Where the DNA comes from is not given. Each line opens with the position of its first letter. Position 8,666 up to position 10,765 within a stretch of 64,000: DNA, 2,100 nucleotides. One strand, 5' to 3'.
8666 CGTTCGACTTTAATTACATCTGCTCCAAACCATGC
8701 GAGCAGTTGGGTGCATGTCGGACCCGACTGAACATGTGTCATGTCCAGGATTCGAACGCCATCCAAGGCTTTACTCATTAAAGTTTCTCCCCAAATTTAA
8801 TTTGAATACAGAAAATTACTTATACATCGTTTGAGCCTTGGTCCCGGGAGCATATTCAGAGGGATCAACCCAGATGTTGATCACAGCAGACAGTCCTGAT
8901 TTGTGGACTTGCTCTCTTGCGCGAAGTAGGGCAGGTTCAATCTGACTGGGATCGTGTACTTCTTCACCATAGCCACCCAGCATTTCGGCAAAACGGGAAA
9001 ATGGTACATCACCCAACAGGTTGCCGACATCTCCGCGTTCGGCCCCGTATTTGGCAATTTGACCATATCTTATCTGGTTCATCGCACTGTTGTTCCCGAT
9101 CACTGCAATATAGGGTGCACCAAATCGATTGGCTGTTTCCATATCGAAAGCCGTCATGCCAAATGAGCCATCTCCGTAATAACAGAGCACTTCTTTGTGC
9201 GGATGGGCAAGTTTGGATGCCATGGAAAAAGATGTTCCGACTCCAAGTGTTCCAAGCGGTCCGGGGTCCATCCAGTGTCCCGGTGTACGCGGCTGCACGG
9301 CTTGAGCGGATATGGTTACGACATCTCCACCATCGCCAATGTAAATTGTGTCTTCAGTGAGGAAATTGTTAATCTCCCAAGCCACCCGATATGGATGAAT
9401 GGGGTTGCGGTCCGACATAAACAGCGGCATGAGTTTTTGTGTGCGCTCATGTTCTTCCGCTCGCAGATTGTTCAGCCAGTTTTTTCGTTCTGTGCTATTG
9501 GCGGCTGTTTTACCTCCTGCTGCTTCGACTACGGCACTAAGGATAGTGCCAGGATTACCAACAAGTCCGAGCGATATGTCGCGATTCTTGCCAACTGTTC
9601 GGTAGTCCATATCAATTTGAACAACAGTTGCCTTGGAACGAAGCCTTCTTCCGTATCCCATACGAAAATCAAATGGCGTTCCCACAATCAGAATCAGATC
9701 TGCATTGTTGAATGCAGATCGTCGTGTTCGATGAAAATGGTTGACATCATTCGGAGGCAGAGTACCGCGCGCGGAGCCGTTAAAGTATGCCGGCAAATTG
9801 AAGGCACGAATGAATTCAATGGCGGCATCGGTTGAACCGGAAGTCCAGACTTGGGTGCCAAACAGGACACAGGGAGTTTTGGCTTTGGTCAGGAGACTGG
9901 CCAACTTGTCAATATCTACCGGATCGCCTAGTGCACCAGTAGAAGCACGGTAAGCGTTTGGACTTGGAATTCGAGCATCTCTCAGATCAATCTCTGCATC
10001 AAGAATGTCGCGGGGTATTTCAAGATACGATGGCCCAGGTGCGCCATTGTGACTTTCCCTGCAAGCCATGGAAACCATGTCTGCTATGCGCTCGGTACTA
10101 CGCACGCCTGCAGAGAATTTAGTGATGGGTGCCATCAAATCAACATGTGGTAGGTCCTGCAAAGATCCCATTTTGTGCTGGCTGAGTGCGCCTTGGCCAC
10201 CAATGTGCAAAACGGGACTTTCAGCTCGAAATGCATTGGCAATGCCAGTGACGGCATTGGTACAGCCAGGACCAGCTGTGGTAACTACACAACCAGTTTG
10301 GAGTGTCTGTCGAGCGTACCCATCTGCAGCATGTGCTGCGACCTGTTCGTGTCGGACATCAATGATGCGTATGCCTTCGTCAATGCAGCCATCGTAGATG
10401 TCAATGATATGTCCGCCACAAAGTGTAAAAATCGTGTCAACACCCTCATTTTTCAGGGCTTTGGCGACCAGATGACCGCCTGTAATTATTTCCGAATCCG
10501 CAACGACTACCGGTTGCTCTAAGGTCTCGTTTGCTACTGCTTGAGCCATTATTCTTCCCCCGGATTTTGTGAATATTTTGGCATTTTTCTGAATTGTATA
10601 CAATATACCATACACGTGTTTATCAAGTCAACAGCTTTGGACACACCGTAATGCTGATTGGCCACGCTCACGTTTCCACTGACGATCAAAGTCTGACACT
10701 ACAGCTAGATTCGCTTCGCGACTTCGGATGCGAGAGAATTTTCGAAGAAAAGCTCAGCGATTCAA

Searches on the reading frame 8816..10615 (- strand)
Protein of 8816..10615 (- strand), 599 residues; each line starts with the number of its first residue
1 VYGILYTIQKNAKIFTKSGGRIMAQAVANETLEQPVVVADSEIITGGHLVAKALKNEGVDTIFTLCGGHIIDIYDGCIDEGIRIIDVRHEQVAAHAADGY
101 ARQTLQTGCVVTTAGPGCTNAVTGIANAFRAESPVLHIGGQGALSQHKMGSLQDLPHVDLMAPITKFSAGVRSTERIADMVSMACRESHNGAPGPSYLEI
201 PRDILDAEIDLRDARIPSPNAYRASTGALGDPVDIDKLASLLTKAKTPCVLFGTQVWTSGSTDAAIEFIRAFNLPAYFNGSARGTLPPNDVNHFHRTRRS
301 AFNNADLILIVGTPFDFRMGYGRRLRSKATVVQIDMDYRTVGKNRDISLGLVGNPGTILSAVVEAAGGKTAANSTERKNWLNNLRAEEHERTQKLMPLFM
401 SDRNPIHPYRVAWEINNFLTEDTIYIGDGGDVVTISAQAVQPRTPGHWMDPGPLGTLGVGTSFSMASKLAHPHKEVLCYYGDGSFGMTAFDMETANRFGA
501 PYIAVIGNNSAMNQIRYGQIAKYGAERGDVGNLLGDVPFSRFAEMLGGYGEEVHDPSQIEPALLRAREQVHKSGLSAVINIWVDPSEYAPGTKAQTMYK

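Call 58: search_protein_families(library=pfam, proteins=[window:8816-10615:-], max_evalue=0.001)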
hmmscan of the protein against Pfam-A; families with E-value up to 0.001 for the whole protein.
window:8816-10615:- (599 aa): 3 families
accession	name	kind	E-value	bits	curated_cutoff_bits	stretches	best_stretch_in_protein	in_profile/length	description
PF02776.23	TPP_enzyme_N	-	1.1e-36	125.6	26.8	1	45-154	2-112/119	Thiamine pyrophosphate enzyme, N-terminal TPP binding domain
PF02775.26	TPP_enzyme_C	-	6e-25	88.2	21.9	1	428-571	1-142/151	Thiamine pyrophosphate enzyme, C-terminal TPP binding domain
PF00205.28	TPP_enzyme_M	-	1.5e-23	83.4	30.4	1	235-361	1-136/137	Thiamine pyrophosphate enzyme, central domain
